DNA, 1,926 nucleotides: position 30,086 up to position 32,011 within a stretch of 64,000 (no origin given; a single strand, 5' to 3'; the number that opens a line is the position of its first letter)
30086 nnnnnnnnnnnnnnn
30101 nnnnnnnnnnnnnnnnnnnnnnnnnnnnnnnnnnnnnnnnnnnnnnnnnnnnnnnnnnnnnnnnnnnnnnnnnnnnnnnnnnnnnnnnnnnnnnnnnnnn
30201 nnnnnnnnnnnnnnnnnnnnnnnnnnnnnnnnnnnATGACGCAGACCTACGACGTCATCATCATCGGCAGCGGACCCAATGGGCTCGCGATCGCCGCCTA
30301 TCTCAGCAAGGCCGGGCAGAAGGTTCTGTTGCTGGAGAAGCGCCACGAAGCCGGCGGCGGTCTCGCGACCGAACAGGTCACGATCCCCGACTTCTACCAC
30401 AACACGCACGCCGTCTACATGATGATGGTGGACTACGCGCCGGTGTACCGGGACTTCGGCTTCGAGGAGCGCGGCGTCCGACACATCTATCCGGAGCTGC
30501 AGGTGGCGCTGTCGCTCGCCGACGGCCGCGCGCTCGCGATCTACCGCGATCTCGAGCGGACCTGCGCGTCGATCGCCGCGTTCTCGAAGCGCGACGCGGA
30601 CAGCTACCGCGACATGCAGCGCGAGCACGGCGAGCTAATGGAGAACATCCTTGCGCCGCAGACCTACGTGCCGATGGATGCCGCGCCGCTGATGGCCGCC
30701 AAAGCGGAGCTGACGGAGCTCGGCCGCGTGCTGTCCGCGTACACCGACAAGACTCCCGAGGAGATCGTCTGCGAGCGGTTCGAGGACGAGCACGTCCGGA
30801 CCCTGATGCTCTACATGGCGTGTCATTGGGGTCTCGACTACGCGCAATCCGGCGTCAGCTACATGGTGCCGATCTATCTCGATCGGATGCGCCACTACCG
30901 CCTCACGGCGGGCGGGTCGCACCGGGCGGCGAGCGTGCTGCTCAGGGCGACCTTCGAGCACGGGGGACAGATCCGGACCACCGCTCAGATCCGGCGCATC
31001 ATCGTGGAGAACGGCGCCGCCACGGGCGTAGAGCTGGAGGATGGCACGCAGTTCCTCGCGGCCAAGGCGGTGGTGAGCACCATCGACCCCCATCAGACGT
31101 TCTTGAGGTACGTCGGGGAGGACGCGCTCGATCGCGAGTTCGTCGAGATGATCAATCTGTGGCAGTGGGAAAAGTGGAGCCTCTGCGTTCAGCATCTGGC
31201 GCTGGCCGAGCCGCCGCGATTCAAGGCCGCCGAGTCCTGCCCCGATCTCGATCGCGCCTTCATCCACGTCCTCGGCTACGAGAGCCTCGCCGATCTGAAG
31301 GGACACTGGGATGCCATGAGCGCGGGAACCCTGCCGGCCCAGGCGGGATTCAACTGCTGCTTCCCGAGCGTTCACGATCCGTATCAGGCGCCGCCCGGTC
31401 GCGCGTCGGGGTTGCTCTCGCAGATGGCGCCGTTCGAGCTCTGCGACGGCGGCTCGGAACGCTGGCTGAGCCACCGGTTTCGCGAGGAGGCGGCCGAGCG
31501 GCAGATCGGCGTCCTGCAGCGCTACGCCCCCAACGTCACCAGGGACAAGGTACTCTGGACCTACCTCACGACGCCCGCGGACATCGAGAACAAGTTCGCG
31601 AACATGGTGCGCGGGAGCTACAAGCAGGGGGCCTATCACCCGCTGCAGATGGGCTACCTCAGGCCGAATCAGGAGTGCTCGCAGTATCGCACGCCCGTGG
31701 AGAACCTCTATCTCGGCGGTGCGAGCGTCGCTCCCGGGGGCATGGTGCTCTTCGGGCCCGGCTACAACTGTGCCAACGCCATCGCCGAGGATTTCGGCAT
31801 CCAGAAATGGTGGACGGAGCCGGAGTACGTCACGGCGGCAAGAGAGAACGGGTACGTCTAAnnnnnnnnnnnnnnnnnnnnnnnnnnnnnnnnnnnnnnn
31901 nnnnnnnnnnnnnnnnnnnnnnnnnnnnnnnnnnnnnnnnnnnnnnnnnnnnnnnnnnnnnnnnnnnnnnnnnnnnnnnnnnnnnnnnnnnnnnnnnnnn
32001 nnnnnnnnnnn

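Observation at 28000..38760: Same-strand array of six divergent CrtI/phytoene-desaturase-family flavoenzymes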

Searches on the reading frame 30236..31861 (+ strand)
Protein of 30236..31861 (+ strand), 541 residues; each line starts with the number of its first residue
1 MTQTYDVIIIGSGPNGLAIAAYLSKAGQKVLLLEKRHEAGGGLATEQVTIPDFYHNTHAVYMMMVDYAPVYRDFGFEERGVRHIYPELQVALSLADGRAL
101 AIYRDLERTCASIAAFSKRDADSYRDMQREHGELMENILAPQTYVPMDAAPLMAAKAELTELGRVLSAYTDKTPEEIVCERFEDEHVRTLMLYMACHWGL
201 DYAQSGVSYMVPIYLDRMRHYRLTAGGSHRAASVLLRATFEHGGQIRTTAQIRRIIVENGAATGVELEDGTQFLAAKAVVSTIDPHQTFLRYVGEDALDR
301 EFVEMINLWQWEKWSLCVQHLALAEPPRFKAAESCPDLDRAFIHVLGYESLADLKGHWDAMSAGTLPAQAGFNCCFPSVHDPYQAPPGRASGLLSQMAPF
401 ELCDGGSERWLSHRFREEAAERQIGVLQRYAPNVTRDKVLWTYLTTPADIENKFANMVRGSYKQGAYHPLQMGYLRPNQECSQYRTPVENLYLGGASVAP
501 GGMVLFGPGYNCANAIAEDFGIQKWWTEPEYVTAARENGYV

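Call 6: search_protein_families(library=pfam, proteins=[window:30236-31858:+], max_evalue=0.01)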
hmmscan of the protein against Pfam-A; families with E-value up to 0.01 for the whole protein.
window:30236-31858:+ (541 aa): 14 families
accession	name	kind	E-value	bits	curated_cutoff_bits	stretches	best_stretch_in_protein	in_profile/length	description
PF01266.30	DAO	-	1e-11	45.4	27.9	1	6-42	1-37/353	FAD dependent oxidoreductase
PF13450.12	NAD_binding_8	-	2.2e-11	44.3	21.9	1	9-72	1-62/68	NAD(P)-binding Rossmann-like domain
PF01593.30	Amino_oxidase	-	5.5e-11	42.9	19.8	1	16-501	3-426/443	Flavin containing amine oxidoreductase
PF00890.30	FAD_binding_2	-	3.7e-08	33.4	20.4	1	6-44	1-39/414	FAD binding domain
PF07992.20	Pyr_redox_2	-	9e-08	32.3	26.1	1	5-49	1-41/291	Pyridine nucleotide-disulphide oxidoreductase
PF12831.13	FAD_oxidored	-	2.7e-07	30.7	27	1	6-56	1-51/416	FAD dependent oxidoreductase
PF03486.20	HI0933_like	-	6.3e-07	29.5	50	1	6-40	2-36/244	HI0933-like protein Rossmann domain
PF01946.23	Thi4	-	1.2e-06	28.4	26.2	1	5-43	18-57/235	Thi4 family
PF01494.25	FAD_binding_3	-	4.8e-06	26.5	22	1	5-38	2-35/349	FAD binding domain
PF05834.18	Lycopene_cycl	-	0.00038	20.1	23.4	1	6-35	1-32/380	Lycopene cyclase protein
PF00070.33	Pyr_redox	-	0.00082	20.3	22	0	7-39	2-34/82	Pyridine nucleotide-disulphide oxidoreductase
PF01134.28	GIDA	-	0.0016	18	22.1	0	6-37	1-32/391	Glucose inhibited division protein A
PF13738.12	Pyr_redox_3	-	0.0029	17.4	30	1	8-36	1-30/305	Pyridine nucleotide-disulphide oxidoreductase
PF00996.24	GDI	-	0.003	16.6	23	1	1-54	1-52/436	GDP dissociation inhibitor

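Call 7: search_protein_families(library=ncbifam, proteins=[window:30236-31858:+], max_evalue=0.01)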
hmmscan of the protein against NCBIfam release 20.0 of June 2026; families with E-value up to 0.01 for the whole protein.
window:30236-31858:+ (541 aa): 103 families (the best 25 are shown)
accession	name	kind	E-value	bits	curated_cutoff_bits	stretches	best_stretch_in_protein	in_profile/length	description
NF045689.1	BCarotKetCrtO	equivalog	2.7e-65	221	1000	1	3-516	2-535/563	beta-carotene ketolase CrtO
TIGR02734.1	crtI_fam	subfamily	6.4e-29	101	238.1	1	7-502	1-472/504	phytoene desaturase family protein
NF045637.1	carotdesatCrtDProt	equivalog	2.2e-22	79.2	580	1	7-503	1-467/485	1-hydroxycarotenoid 3,4-desaturase CrtD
TIGR02730.1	carot_isom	equivalog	2.2e-17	63.1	586.9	2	224-301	224-300/493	carotenoid isomerase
NF058655.1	CrtID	equivalog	3.4e-16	59.1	640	1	7-501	1-464/478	bifunctional phytoene desaturase/3,4-desaturase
NF005560.0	PRK07233.1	equivalog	1.9e-12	46.8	252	2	7-57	3-56/435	hypothetical protein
NF003585.0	PRK05249.1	equivalog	1.7e-09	36.9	465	1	3-73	5-74/464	Si-specific NAD(P)(+) transhydrogenase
NF042421.1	hydcarot_desat_CrtD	equivalog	2e-09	36.4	500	1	7-44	4-41/487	1-hydroxycarotenoid 3,4-desaturase CrtD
NF053676.1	4oxCHCAChcC1Cy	equivalog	3.9e-09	35.5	1000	2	4-44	1-41/528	4-oxocyclohexanecarboxylate 2-dehydrogenase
NF004789.0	PRK06134.1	subfamily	1.5e-08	33.6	747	1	2-45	10-53/581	FAD-dependent oxidoreductase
TIGR02733.1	desat_CrtD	equivalog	1.6e-08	33.7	549.7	1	6-45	3-42/492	C-3',4' desaturase CrtD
NF009477.0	PRK12843.1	equivalog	3e-08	32.6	758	1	3-52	15-66/578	FAD-dependent oxidoreductase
TIGR00292.1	TIGR00292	equivalog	6.4e-08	32.1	148.3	1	5-43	22-60/254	sulfide-dependent adenosine diphosphate thiazole synthase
NF009478.0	PRK12844.1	equivalog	1.1e-07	30.6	789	1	3-45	7-49/559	3-ketosteroid-delta-1-dehydrogenase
TIGR01372.1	soxA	subfamily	1.3e-07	29.8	1164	1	5-50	169-214/996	sarcosine oxidase subunit alpha family protein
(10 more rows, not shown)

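Call 10: find_homologous_proteins(query=window:30236-31858:+, max_evalue=1e-10)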
Query window:30236-31858:+ (541 aa): 1420 proteins with E <= 1e-10 among 8000 candidates; the best 120 are listed.
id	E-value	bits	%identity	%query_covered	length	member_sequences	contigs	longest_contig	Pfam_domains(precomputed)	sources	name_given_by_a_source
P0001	0.0e+0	1179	92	100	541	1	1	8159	PF01946.24,PF01266.31,PF01593.31,PF13450.13,PF00890.31,PF07992.21,PF03486.21,PF01494.26,PF12831.14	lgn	-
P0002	0.0e+0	1170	92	100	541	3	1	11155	PF01946.24,PF01266.31,PF01593.31,PF13450.13,PF00890.31,PF07992.21,PF03486.21,PF01494.26,PF12831.14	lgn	-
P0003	0.0e+0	1161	91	100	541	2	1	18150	PF01946.24,PF01266.31,PF01593.31,PF13450.13,PF00890.31,PF07992.21,PF03486.21,PF01494.26,PF12831.14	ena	-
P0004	0.0e+0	1146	89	100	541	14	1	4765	PF01946.24,PF01266.31,PF01593.31,PF13450.13,PF00890.31,PF07992.21,PF03486.21,PF01494.26,PF12831.14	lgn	-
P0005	0.0e+0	1108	86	100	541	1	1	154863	PF01946.24,PF01266.31,PF01593.31,PF13450.13,PF00890.31,PF07992.21,PF03486.21,PF01494.26,PF12831.14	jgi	jgi:phytoene dehydrogenase-like protein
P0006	0.0e+0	1102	85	100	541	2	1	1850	PF01946.24,PF01266.31,PF01593.31,PF13450.13,PF00890.31,PF07992.21,PF03486.21,PF01494.26,PF12831.14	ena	-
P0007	0.0e+0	1099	85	100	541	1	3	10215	PF01946.24,PF01266.31,PF01593.31,PF13450.13,PF00890.31,PF07992.21,PF03486.21,PF01494.26,PF12831.14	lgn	-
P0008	0.0e+0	1095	84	100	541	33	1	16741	PF01946.24,PF01266.31,PF01593.31,PF13450.13,PF00890.31,PF07992.21,PF03486.21,PF01494.26,PF12831.14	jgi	jgi:phytoene dehydrogenase-like protein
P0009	0.0e+0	1093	84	100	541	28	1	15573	PF01946.24,PF01266.31,PF01593.31,PF13450.13,PF00890.31,PF07992.21,PF03486.21,PF01494.26,PF12831.14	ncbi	-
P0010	0.0e+0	1082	84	100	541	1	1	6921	PF01946.24,PF01266.31,PF01593.31,PF13450.13,PF00890.31,PF07992.21,PF03486.21,PF01494.26,PF12831.14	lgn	-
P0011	0.0e+0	1079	84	100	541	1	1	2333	PF01946.24,PF01266.31,PF01593.31,PF13450.13,PF00890.31,PF07992.21,PF03486.21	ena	-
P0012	0.0e+0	1074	83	100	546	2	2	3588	PF01946.24,PF01266.31,PF01593.31,PF13450.13,PF00890.31,PF07992.21,PF03486.21,PF01494.26,PF12831.14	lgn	-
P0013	0.0e+0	1073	83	100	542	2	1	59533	PF01946.24,PF01266.31,PF01593.31,PF13450.13,PF00890.31,PF07992.21,PF03486.21,PF01494.26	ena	-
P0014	0.0e+0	1071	84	100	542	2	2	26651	PF01946.24,PF01266.31,PF01593.31,PF13450.13,PF00890.31,PF07992.21,PF03486.21,PF01494.26,PF12831.14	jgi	jgi:phytoene dehydrogenase-like protein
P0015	0.0e+0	1069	83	100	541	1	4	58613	PF01946.24,PF01266.31,PF01593.31,PF13450.13,PF00890.31,PF07992.21,PF03486.21,PF01494.26,PF12831.14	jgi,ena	-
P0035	0.0e+0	1048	81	100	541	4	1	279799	PF01946.24,PF01266.31,PF01593.31,PF13450.13,PF00890.31,PF07992.21,PF03486.21,PF01494.26,PF12831.14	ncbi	ncbi:MAG: phytoene desaturase family protein [Candidatus Binatia bacterium]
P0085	1.4e-282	956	76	100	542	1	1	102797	PF01946.24,PF01266.31,PF01593.31,PF13450.13,PF00890.31,PF07992.21,PF03486.21,PF01494.26,PF12831.14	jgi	jgi:phytoene dehydrogenase-like protein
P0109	5.3e-273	925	72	100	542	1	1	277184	PF01946.24,PF01266.31,PF01593.31,PF13450.13,PF00890.31,PF07992.21,PF03486.21,PF01494.26,PF12831.14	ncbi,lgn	-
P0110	9.6e-273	924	70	100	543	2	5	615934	PF01946.24,PF01266.31,PF01593.31,PF13450.13,PF07992.21,PF03486.21,PF01494.26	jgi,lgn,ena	jgi:phytoene dehydrogenase-like protein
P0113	1.5e-272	923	72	100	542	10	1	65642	PF01946.24,PF01266.31,PF01593.31,PF13450.13,PF00890.31,PF07992.21,PF01494.26,PF12831.14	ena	-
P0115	4.7e-272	922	71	100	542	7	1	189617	PF01946.24,PF01266.31,PF01593.31,PF13450.13,PF00890.31,PF07992.21,PF03486.21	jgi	-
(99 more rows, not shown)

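Call 13: find_encoding_contigs(protein=P0035, flank=10000, max_places=2)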
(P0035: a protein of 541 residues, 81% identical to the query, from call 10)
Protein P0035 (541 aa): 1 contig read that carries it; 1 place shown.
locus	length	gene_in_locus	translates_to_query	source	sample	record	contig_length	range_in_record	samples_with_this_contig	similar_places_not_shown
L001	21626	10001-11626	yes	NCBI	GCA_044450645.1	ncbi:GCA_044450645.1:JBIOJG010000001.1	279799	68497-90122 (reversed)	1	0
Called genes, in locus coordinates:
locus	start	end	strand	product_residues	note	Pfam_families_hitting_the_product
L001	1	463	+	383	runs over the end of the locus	PF00126:HTH_1 (weak), PF12849:PBP_like_2, PF13531:SBP_bac_11 (faint)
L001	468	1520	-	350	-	PF00005:ABC_tran, PF13304:AAA_21 (faint), PF03459:TOBE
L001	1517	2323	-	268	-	PF00528:BPD_transp_1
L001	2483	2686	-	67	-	PF03459:TOBE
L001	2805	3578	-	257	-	PF03466:LysR_substrate (weak), PF12849:PBP_like_2, PF13531:SBP_bac_11, PF01547:SBP_bac_1, PF12727:PBP_like (weak), PF13416:SBP_bac_8 (faint)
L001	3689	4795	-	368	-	PF01381:HTH_3, PF12844:HTH_19, PF13443:HTH_26, PF13560:HTH_31, PF12727:PBP_like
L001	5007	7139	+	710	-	PF00724:Oxidored_FMN, PF07992:Pyr_redox_2 (weak), PF00890:FAD_binding_2 (weak), PF01266:DAO (weak), PF03486:HI0933_like (weak), PF07992:Pyr_redox_2, PF12831:FAD_oxidored, PF00070:Pyr_redox, +7 more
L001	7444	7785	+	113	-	-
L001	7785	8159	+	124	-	-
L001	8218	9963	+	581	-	PF01266:DAO (faint), PF01593:Amino_oxidase (faint), PF13450:NAD_binding_8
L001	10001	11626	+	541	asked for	PF00890:FAD_binding_2 (faint), PF01266:DAO (weak), PF01494:FAD_binding_3 (faint), PF01593:Amino_oxidase, PF01946:Thi4 (weak), PF03486:HI0933_like (faint), PF12831:FAD_oxidored (weak), PF13450:NAD_binding_8, +1 more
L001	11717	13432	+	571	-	PF00890:FAD_binding_2 (faint), PF01266:DAO, PF01494:FAD_binding_3 (weak), PF01593:Amino_oxidase (faint), PF01946:Thi4, PF07992:Pyr_redox_2 (weak), PF12831:FAD_oxidored (weak), PF13450:NAD_binding_8, +1 more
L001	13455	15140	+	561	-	PF01946:Thi4, PF00890:FAD_binding_2 (faint), PF01266:DAO (weak), PF01494:FAD_binding_3 (weak), PF12831:FAD_oxidored (weak), PF13450:NAD_binding_8 (weak)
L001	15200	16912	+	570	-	PF00890:FAD_binding_2 (faint), PF01266:DAO, PF01946:Thi4 (faint), PF13450:NAD_binding_8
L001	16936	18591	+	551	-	PF01946:Thi4, PF00890:FAD_binding_2 (faint), PF01266:DAO, PF01494:FAD_binding_3 (weak), PF01593:Amino_oxidase, PF03486:HI0933_like (faint), PF12831:FAD_oxidored (weak), PF13450:NAD_binding_8, +2 more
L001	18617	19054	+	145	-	-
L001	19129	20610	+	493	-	PF00890:FAD_binding_2 (faint), PF00996:GDI (faint), PF01266:DAO (faint), PF01494:FAD_binding_3 (weak), PF01946:Thi4 (faint), PF12831:FAD_oxidored, PF13450:NAD_binding_8, PF01593:Amino_oxidase, +2 more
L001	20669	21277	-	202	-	-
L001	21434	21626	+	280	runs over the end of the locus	PF04828:GFA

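Call 14: find_encoding_contigs(protein=P0110, flank=10000, max_places=2)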
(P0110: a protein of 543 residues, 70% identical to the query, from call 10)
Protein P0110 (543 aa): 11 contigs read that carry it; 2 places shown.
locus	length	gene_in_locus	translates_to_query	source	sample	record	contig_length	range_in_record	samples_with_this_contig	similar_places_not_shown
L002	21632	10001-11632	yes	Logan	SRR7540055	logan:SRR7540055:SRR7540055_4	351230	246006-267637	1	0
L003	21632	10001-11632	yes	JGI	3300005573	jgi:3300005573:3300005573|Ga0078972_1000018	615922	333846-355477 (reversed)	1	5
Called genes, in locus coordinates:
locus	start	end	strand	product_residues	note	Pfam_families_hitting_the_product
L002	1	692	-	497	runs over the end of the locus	PF01336:tRNA_anti-codon, PF00152:tRNA-synt_2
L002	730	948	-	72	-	PF09413:DUF2007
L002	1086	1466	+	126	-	PF02675:AdoMet_dc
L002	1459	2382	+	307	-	PF17284:Spermine_synt_N, PF01564:Spermine_synth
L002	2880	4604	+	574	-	PF00890:FAD_binding_2 (faint), PF01266:DAO (weak), PF01946:Thi4 (faint), PF13450:NAD_binding_8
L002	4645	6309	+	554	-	PF01946:Thi4, PF00890:FAD_binding_2 (faint), PF01266:DAO (weak), PF01494:FAD_binding_3, PF01593:Amino_oxidase, PF03486:HI0933_like (faint), PF12831:FAD_oxidored, PF13450:NAD_binding_8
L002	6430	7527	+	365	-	PF08240:ADH_N, PF16912:Glu_dehyd_C (weak), PF00107:ADH_zinc_N, PF13602:ADH_zinc_N_2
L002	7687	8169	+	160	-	-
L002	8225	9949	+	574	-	PF00890:FAD_binding_2 (faint), PF01266:DAO (faint), PF01593:Amino_oxidase (weak), PF07992:Pyr_redox_2 (faint), PF13450:NAD_binding_8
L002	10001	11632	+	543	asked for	PF01266:DAO (weak), PF01494:FAD_binding_3 (weak), PF01593:Amino_oxidase, PF01946:Thi4, PF03486:HI0933_like (faint), PF07992:Pyr_redox_2 (faint), PF13450:NAD_binding_8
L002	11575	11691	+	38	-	-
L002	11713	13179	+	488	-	PF00070:Pyr_redox (faint), PF00890:FAD_binding_2 (weak), PF01266:DAO, PF01593:Amino_oxidase, PF01946:Thi4 (faint), PF03486:HI0933_like (faint), PF12831:FAD_oxidored (weak), PF13450:NAD_binding_8, +1 more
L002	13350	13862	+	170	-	PF22769:DCD, PF00692:dUTPase (weak)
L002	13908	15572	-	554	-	PF02310:B12-binding, PF04055:Radical_SAM, PF13282:DUF4070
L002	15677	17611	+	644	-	PF00724:Oxidored_FMN, PF01262:AlaDh_PNT_C (faint), PF03486:HI0933_like (weak), PF07992:Pyr_redox_2, PF12831:FAD_oxidored (weak), PF13450:NAD_binding_8 (weak), PF13738:Pyr_redox_3, PF00070:Pyr_redox, +6 more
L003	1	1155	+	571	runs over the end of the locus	PF00890:FAD_binding_2 (faint), PF01266:DAO, PF01946:Thi4 (weak), PF12831:FAD_oxidored (weak), PF13450:NAD_binding_8 (weak)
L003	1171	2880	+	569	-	PF00890:FAD_binding_2 (faint), PF01266:DAO, PF01946:Thi4 (weak), PF12831:FAD_oxidored (weak), PF13450:NAD_binding_8 (weak)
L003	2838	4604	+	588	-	PF01946:Thi4 (weak), PF00890:FAD_binding_2 (faint), PF01266:DAO (weak), PF01593:Amino_oxidase (faint), PF13450:NAD_binding_8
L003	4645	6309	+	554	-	PF01946:Thi4, PF00890:FAD_binding_2 (faint), PF01266:DAO (weak), PF01494:FAD_binding_3, PF01593:Amino_oxidase, PF03486:HI0933_like (faint), PF12831:FAD_oxidored, PF13450:NAD_binding_8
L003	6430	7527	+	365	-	PF08240:ADH_N, PF16912:Glu_dehyd_C (weak), PF00107:ADH_zinc_N, PF13602:ADH_zinc_N_2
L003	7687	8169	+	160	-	-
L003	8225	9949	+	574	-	PF00890:FAD_binding_2 (faint), PF01266:DAO (faint), PF01593:Amino_oxidase (weak), PF07992:Pyr_redox_2 (faint), PF13450:NAD_binding_8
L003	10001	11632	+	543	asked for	PF01266:DAO (weak), PF01494:FAD_binding_3 (weak), PF01593:Amino_oxidase, PF01946:Thi4, PF03486:HI0933_like (faint), PF07992:Pyr_redox_2 (faint), PF13450:NAD_binding_8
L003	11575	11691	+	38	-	-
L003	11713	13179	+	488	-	PF00070:Pyr_redox (faint), PF00890:FAD_binding_2 (weak), PF01266:DAO, PF01593:Amino_oxidase, PF01946:Thi4 (faint), PF03486:HI0933_like (faint), PF12831:FAD_oxidored (weak), PF13450:NAD_binding_8, +1 more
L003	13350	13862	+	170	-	PF22769:DCD, PF00692:dUTPase (weak)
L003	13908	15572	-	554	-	PF02310:B12-binding, PF04055:Radical_SAM, PF13282:DUF4070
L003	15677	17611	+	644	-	PF00724:Oxidored_FMN, PF01262:AlaDh_PNT_C (faint), PF03486:HI0933_like (weak), PF07992:Pyr_redox_2, PF12831:FAD_oxidored (weak), PF13450:NAD_binding_8 (weak), PF13738:Pyr_redox_3, PF00070:Pyr_redox, +6 more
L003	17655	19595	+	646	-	PF00724:Oxidored_FMN, PF01262:AlaDh_PNT_C (faint), PF03486:HI0933_like (weak), PF07992:Pyr_redox_2, PF12831:FAD_oxidored (weak), PF13450:NAD_binding_8 (weak), PF13738:Pyr_redox_3 (weak), PF00070:Pyr_redox, +4 more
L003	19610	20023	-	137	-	PF02310:B12-binding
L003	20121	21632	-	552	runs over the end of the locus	PF01642:MM_CoA_mutase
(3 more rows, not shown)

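Call 15: search_solved_structures(query=window:30236-31858:+, max_evalue=0.001)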
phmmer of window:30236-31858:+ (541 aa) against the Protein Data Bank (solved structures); distinct sequences matched with E-value up to 0.001: 22.
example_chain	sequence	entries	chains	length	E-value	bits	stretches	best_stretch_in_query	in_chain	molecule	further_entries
4dgk_A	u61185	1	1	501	4.3e-11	45.3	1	8-290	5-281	Phytoene dehydrogenase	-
4rep_A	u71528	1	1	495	2.9e-06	29.4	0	7-289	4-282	Gamma-carotene desaturase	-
5mh4_A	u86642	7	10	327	4.7e-06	28.7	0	3-42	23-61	Thioredoxin reductase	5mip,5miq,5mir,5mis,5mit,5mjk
5nmw_A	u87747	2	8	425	2.4e-05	26.3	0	7-42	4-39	Flavin-containing monooxygenase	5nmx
3oz2_A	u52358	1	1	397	3.2e-05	25.9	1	3-42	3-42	Digeranylgeranylglycerophospholipid reductase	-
9n4y_a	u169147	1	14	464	4.8e-05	25.4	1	4-75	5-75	Soluble pyridine nucleotide transhydrogenase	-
4y4m_A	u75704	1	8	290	6.8e-05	24.9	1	5-42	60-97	Putative ribose 1,5-bisphosphate isomerase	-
3ada_B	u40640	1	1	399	0.00011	24.1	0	3-83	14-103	SARCOSINE OXIDASE BETA SUBUNIT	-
1vrq_B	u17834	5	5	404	0.00012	24.1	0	3-83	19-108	Sarcosine oxidase beta subunit | Subunit beta of sarcosine oxidase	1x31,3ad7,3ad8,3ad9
2gag_A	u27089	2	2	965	0.00019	23.4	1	6-44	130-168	heterotetrameric sarcosine oxidase alpha-subunit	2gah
1vrq_A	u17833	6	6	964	0.00024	23.1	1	6-44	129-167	Sarcosine oxidase alpha subunit | Subunit alpha of sarcosine oxidase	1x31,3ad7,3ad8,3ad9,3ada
5uth_A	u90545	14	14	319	0.00028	22.9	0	4-53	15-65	Thioredoxin reductase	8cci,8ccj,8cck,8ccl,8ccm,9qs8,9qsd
4zn0_A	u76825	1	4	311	0.00029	22.8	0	2-45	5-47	Thioredoxin reductase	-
5mog_A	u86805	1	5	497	0.00032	22.6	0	3-61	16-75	Phytoene dehydrogenase, chloroplastic/chromoplastic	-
4y4n_A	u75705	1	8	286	0.00033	22.6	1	5-42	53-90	Putative ribose 1,5-bisphosphate isomerase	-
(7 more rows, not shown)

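Call 24: find_encoding_contigs(protein=P0005, flank=10000, max_places=1)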
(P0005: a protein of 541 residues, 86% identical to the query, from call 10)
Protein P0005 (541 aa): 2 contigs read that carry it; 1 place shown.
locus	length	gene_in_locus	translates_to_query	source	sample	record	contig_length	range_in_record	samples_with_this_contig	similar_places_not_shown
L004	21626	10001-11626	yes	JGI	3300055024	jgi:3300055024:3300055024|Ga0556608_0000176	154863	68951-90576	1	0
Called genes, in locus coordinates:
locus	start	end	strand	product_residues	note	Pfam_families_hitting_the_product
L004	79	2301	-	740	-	PF02538:Hydantoinase_B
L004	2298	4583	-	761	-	PF05378:Hydant_A_N, PF01968:Hydantoinase_A, PF19278:Hydant_A_C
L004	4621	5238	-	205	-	PF10604:Polyketide_cyc2 (weak), PF06240:COXG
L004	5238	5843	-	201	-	PF01128:IspD (weak), PF12804:NTP_transf_3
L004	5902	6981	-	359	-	PF02625:XdhC_CoxI, PF13478:XdhC_C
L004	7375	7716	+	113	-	-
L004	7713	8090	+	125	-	-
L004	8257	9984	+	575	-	PF01266:DAO (faint), PF01593:Amino_oxidase (weak), PF13450:NAD_binding_8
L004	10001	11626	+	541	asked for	PF00890:FAD_binding_2 (faint), PF01266:DAO, PF01494:FAD_binding_3 (weak), PF01593:Amino_oxidase, PF01946:Thi4 (weak), PF03486:HI0933_like (faint), PF12831:FAD_oxidored (weak), PF13450:NAD_binding_8, +1 more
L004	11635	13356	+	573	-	PF00890:FAD_binding_2 (faint), PF01266:DAO, PF01494:FAD_binding_3 (weak), PF01946:Thi4 (weak), PF07992:Pyr_redox_2 (weak), PF13450:NAD_binding_8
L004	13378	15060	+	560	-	PF00890:FAD_binding_2 (faint), PF01266:DAO (weak), PF01494:FAD_binding_3 (weak), PF01946:Thi4, PF12831:FAD_oxidored (weak), PF13450:NAD_binding_8 (weak)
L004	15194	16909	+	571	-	PF00890:FAD_binding_2 (faint), PF01266:DAO, PF01946:Thi4 (weak), PF13450:NAD_binding_8 (weak)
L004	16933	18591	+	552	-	PF01946:Thi4, PF00890:FAD_binding_2 (weak), PF01266:DAO, PF01494:FAD_binding_3 (weak), PF01593:Amino_oxidase, PF03486:HI0933_like (faint), PF12831:FAD_oxidored, PF13450:NAD_binding_8, +2 more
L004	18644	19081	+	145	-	-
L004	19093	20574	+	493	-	PF00070:Pyr_redox (faint), PF00890:FAD_binding_2 (weak), PF00996:GDI (faint), PF01494:FAD_binding_3 (weak), PF01593:Amino_oxidase, PF12831:FAD_oxidored, PF13450:NAD_binding_8, PF01266:DAO (weak), +4 more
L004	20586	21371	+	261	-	PF01869:BcrAD_BadFG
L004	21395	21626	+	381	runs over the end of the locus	PF06050:HGD-D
